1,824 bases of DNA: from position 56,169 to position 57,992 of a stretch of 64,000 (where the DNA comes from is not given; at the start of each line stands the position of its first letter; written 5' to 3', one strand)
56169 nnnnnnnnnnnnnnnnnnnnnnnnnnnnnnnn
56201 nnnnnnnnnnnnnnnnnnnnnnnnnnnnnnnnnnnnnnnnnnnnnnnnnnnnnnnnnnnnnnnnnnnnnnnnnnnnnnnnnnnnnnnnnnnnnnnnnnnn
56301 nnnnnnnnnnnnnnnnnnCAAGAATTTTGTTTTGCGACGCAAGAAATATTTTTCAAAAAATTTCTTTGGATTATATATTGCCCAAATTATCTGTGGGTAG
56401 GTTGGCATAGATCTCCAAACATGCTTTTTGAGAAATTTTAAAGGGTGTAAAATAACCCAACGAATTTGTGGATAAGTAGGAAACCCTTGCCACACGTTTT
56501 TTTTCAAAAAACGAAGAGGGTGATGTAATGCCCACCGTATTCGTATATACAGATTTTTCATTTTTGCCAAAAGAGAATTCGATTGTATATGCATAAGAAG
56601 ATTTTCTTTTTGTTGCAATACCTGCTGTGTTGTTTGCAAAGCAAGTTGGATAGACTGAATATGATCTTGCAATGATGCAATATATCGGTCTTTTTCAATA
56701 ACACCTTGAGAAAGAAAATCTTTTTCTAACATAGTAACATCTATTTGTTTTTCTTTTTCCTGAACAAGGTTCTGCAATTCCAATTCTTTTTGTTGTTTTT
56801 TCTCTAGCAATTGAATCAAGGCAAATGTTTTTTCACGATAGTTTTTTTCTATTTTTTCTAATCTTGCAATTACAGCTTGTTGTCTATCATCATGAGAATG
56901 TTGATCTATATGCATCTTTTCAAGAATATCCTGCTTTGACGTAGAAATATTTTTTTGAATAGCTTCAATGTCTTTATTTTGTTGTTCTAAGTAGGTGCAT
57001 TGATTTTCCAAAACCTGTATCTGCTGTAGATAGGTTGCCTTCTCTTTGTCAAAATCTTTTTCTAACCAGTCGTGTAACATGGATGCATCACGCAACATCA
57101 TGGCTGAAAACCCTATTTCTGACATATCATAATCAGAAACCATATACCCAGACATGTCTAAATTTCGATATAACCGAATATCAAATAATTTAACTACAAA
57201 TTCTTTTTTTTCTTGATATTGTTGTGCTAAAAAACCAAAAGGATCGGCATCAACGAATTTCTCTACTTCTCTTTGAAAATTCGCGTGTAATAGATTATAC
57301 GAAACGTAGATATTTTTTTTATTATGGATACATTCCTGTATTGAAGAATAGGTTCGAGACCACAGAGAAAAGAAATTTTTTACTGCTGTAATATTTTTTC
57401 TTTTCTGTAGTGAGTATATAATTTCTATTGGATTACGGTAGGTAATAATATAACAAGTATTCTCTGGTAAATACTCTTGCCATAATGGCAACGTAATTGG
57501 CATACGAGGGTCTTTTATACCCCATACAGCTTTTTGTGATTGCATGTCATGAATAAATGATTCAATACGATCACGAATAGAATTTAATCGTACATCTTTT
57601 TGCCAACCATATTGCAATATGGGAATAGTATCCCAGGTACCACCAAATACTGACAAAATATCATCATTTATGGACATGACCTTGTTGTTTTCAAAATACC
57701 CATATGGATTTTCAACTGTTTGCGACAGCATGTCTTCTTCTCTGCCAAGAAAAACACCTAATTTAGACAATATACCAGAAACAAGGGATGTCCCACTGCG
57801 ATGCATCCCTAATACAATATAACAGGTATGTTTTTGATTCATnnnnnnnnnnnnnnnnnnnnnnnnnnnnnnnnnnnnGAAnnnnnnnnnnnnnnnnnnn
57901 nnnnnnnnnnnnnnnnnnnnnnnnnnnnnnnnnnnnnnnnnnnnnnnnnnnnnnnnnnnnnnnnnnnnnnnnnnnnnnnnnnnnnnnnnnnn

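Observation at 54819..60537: WbbB-like protein carrying a sulfotransferase where the chain terminator usually sits, next to a Wzm/Wzt exporter: a candidate sulfate-capped glycan pathway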

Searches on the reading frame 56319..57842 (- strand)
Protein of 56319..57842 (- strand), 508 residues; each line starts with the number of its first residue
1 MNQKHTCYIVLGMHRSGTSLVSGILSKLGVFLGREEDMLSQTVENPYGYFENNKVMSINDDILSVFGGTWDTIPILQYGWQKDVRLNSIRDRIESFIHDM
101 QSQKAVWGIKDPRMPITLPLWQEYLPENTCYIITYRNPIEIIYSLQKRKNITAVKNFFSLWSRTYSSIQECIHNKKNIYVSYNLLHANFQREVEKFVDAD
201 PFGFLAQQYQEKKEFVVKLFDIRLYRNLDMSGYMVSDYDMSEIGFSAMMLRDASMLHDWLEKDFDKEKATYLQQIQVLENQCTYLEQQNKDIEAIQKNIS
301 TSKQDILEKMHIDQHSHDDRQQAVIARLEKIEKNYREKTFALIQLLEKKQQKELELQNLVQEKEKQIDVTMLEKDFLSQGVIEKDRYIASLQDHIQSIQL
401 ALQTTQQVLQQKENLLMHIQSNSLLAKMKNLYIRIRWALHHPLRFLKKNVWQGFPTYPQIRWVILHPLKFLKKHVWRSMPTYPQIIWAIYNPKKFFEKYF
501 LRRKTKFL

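Call 35: search_solved_structures(query=A1, max_evalue=1, show_alignments=2)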
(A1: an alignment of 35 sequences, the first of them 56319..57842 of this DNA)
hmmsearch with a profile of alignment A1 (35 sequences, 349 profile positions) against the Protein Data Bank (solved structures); distinct sequences matched with E-value up to 1: 40.
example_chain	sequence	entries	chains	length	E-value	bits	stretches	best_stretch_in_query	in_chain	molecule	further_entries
1cjm_A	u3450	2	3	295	1.2e-05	28.2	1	126-212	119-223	PROTEIN (ARYL SULFOTRANSFERASE) | Monoamine-sulfating phenol sulfotransferase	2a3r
5x2b_D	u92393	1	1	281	1.8e-05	27.7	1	159-219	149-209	Sulfotransferase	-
5x2b_F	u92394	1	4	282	1.8e-05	27.7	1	159-219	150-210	Sulfotransferase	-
5x2b_C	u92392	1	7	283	1.8e-05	27.7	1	159-219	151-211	Sulfotransferase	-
1zd1_A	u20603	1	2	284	0.00034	23.5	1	153-221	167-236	Sulfotransferase 4A1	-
1z29_A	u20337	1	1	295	0.00036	23.4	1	155-218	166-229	Phenol-sulfating phenol sulfotransferase 2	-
1ls6_A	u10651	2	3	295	0.00036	23.4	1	156-218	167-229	aryl sulfotransferase | Sulfotransferase 1A1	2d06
3u3j_A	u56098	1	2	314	0.00042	23.2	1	156-218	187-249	Sulfotransferase 1A1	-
3u3k_A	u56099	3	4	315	0.00042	23.2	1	156-218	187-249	Sulfotransferase 1A1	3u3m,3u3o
3u3r_A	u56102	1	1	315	0.00051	22.9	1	156-216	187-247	Sulfotransferase 1A1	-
4gra_A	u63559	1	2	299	0.00053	22.9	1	156-218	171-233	Sulfotransferase 1A1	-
1z28_A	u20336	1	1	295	0.00063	22.6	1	156-212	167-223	Phenol-sulfating phenol sulfotransferase 1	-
3qvu_A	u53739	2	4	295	0.00093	22.1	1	159-217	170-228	Sulfotransferase 1A1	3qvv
4gbm_A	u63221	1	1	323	0.0011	21.8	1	128-204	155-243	CurM Sulfotransferase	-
4gox_A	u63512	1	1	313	0.0033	20.2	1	129-227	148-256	Polyketide synthase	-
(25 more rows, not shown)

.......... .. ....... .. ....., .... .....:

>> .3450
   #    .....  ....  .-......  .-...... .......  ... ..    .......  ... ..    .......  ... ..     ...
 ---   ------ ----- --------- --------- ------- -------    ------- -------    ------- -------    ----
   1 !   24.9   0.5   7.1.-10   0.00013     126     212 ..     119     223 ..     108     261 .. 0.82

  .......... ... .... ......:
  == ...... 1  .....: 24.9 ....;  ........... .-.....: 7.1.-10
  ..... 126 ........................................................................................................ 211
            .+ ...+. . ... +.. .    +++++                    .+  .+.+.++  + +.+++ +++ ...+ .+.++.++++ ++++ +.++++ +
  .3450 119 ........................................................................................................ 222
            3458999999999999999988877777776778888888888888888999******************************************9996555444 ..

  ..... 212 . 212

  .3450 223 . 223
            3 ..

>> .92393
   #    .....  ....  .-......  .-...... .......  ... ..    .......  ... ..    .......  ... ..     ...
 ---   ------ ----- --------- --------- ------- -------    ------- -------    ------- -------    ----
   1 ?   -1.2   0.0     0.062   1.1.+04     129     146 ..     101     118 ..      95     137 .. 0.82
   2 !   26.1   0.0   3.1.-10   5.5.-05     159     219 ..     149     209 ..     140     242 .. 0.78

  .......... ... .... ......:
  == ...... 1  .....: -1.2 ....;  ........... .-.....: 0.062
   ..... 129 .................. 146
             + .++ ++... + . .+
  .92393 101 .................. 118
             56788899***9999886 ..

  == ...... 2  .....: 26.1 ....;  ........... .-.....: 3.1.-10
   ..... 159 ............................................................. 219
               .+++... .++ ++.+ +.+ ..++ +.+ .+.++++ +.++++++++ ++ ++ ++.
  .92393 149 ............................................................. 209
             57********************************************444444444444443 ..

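Call 50: predict_structure(alignment_id=A1)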
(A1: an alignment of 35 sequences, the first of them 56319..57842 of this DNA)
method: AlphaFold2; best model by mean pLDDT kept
length: 508 residues; sequences in the alignment: 35
mean_pLDDT: 81.0   pTM: 0.58
mean pLDDT of the five models: 81.0, 80.6, 79.7, 79.1, 78.2
residues with pLDDT >= 90: 167; 70-90: 247; 50-70: 70; < 50: 24
segments of 3 or more residues with pLDDT < 50: 314-325, 501-508
pLDDT, mean of each block of 10 residues (from residue 1): 79 90 96 96 86 98 96 90 98 98 95 96 97 91 85 85 92 94 90 94 95 89 63 66 81 80 79 85 90 89 81 47 50 71 81 83 80 74 74 76 77 78 75 78 70 58 71 57 74 69 39
secondary structure, 60 per line:
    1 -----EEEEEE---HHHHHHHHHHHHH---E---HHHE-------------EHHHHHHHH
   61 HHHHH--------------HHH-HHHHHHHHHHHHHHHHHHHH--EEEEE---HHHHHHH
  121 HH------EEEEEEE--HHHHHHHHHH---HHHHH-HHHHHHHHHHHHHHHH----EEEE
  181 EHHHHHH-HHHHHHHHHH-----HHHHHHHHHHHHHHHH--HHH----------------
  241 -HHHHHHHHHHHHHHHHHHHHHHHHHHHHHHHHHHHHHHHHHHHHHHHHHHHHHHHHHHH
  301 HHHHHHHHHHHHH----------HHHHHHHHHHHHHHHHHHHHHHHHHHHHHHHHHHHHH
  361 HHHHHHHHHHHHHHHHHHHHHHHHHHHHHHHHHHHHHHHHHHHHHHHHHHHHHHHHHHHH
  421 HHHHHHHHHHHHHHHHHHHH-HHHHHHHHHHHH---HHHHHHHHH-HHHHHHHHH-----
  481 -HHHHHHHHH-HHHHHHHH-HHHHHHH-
elements in order: E6-11 H15-27 H53-65 H84-103 E106-110 H114-122 E129-135 H138-147 H151-155 H157-172 E177-181 H182-187 H189-198 H204-219 H242-313 H324-440 H442-453 H457-465 H467-475 H482-490 H492-499 H501-507

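Call 56: fold_search(model_id=the predicted structure, library=pdb)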
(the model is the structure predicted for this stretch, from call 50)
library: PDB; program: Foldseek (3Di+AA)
matches with E <= 10: 734; with E <= 0.001: 11
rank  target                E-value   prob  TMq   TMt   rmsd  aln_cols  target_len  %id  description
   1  9wwe                  2.1e-05  1.00  0.26  0.41   6.0       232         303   16  Crystal structure of human tyrosylprotein sulfotransferase 2 (TPST2) in cation-bound state (released 2025-12-31)
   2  3ap2_A                6.8e-05  1.00  0.27  0.43   4.6       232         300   17  Crystal structure of human tyrosylprotein sulfotransferase-2 complexed with PAP,C4 peptide, and phosphate ion (released 2011-10-26)
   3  3ap2_B                8.0e-05  1.00  0.27  0.44   4.5       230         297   17  Crystal structure of human tyrosylprotein sulfotransferase-2 complexed with PAP,C4 peptide, and phosphate ion (released 2011-10-26)
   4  3ap1_A                8.4e-05  1.00  0.26  0.42   6.0       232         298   16  Crystal structure of human tyrosylprotein sulfotransferase-2 complexed with PAP and C4 peptide (released 2011-10-26)
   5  3ap1_B                1.2e-04  1.00  0.27  0.43   4.9       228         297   16  Crystal structure of human tyrosylprotein sulfotransferase-2 complexed with PAP and C4 peptide (released 2011-10-26)
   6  8w5z_A                2.7e-04  1.00  0.29  0.41   9.1       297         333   15  Crystal structure of tick tyrosylprotein sulfotransferase reveals the activation mechanism of tick anticoagulant prote (released 2024-04-10)
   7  3ap3_B                2.8e-04  1.00  0.27  0.46   4.6       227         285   17  Crystal structure of human tyrosylprotein sulfotransferase-2 complexed with PAP (released 2011-10-26)
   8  3ap3_A                3.2e-04  1.00  0.26  0.44   5.0       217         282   16  Crystal structure of human tyrosylprotein sulfotransferase-2 complexed with PAP (released 2011-10-26)
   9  4gbm                  3.2e-04  1.00  0.25  0.43  10.4       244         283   13  Sulfotransferase Domain from the Curacin Biosynthetic Pathway (released 2012-10-17)
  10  3ap3_C                3.3e-04  1.00  0.26  0.42   5.7       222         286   18  Crystal structure of human tyrosylprotein sulfotransferase-2 complexed with PAP (released 2011-10-26)
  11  2z6v                  6.7e-04  1.00  0.27  0.33  10.1       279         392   10  Crystal structure of sulfotransferase STF9 from Mycobacterium avium (released 2008-09-09)
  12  4gox                  2.0e-03  1.00  0.25  0.43  11.3       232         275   16  Sulfotransferase Domain from the Synechococcus PCC 7002 Olefin Synthase (released 2012-10-17)
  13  2zq5                  2.4e-03  1.00  0.25  0.33  14.2       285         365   13  Crystal structure of sulfotransferase STF1 from Mycobacterium tuberculosis H37Rv (type1 form) (released 2009-09-29)
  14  7r0o_A                2.7e-03  0.99  0.23  0.32  10.3       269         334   15  Structure of a cytosolic sulfotransferase of Anopheles gambiae (AGAP001425). (released 2022-08-10)
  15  3nib                  6.2e-03  0.99  0.23  0.44   7.8       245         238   13  Teg14 Apo (released 2010-12-08)
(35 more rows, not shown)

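Call 87: search_protein_families(library=pfam, alignment_id=A1, max_evalue=0.01)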
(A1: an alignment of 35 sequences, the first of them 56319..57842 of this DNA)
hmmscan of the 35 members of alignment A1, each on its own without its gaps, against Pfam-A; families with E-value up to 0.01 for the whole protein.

A. member 1, window:56319-57842:- (508 aa): 1 family
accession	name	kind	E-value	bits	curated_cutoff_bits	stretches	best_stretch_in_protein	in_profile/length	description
PF13469.12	Sulfotransfer_3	-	0.00039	21.2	27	1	9-195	3-205/216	Sulfotransferase family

B. families by the number of members that match (of 35 scanned): 3 families
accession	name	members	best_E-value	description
PF13469.12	Sulfotransfer_3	30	5.8e-15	Sulfotransferase family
PF00685.33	Sulfotransfer_1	19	3.3e-09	Sulfotransferase domain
PF17784.7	Sulfotransfer_4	1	0.0026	Sulfotransferase domain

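Call 90: find_related_loci(query=A1, collection=genome_contigs, flank=10000)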
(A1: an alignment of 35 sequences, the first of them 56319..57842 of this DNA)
Query A1 (508 aa) in genome_contigs; peptide patterns used: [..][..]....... (x = any residue, [..] = any of these).
599 stretches matched a pattern (row limit reached: there are more); 563 encode a relative of the query (tblastn E <= 1e-3); the best 80 are kept; 80 distinct loci.
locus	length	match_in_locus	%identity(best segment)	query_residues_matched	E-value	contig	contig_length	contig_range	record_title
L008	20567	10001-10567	37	1-191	2e-35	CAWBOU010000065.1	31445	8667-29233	MAG: uncultured delta proteobacterium isolate MFD09206.bin.2.37 genome assembly, contig: contig_97413, whole genome shot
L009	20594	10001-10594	35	1-198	4e-34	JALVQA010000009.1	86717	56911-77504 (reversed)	MAG: Candidatus Moraniibacteriota bacterium isolate A3_metabat2_scaf2bin.005 A3_NODE_47_length_86717_cov_3.563656, whole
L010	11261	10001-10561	35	9-197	1e-33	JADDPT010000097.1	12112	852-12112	MAG: Rubrobacter sp. isolate LC3_1 AB19_LC3_972_length_12147_cov_31, whole genome shotgun sequence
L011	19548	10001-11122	26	1-411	4e-33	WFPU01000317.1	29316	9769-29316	MAG: Sulfurimonas sp. isolate S012_79_esom k151_93640, whole genome shotgun sequence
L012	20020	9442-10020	35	2-197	1e-31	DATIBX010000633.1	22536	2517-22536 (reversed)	MAG TPA_asm: Pyrinomonadaceae bacterium isolate SMAG_U16301 k141_460759, whole genome shotgun sequence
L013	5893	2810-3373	39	7-201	1e-30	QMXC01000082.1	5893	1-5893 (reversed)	MAG: Candidatus Bathyarchaeota archaeon isolate B95_G9 B95_Guay9_scaffold_24124, whole genome shotgun sequence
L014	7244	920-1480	31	9-198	2e-30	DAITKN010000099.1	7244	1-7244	MAG TPA_asm: Gaiellaceae bacterium isolate CTOTU41530 NODE_2091_length_7244_cov_16.580053, whole genome shotgun sequence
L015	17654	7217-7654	40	6-152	6e-31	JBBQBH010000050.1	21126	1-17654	MAG: Solirubrobacterales bacterium isolate Co_metawrap_1381 Cmw_1381_k141_18405210_length_21126_cov_24.9578, whole genom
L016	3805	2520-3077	36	6-206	6e-30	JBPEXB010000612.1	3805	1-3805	MAG: Acidimicrobiia bacterium isolate MAG13 MAG13_MAG13_612, whole genome shotgun sequence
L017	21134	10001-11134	27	2-398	1e-29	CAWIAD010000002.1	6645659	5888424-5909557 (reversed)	MAG: uncultured Planctomycetaceae bacterium isolate MFD09495.bin.1.18 genome assembly, contig: contig_777, whole genome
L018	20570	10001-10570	35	9-197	2e-29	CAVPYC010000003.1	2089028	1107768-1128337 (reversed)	MAG: uncultured Chloroflexia bacterium isolate MFD09964.bin.2.1 genome assembly, contig: contig_4546, whole genome shotg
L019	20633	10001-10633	33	1-207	2e-29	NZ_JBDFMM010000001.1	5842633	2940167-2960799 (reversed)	Paenibacillus sp. 1P03SA contig_1, whole genome shotgun sequence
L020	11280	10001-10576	36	7-199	2e-29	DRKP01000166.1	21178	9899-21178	MAG TPA_asm: Sedimenticola thiotaurini isolate HyVt-443 HyVt-443_k145_833993, whole genome shotgun sequence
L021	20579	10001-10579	32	6-198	1e-29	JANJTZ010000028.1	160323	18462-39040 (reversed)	MAG: Mesorhizobium sp. isolate RX2_metabat.bin.82 RX2_k141_743286, whole genome shotgun sequence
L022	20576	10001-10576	34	9-198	4e-29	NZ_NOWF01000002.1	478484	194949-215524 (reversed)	Paludifilum halophilum strain DSM 102817 NODE_2_length_478484_cov_29.1363_ID_2662, whole genome shotgun sequence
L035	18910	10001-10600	29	1-198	4e-27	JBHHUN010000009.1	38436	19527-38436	MAG: Candidatus Dojkabacteria bacterium isolate S.5.sp3_bin.15 NODE_195_length_38436_cov_7.143587, whole genome shotgun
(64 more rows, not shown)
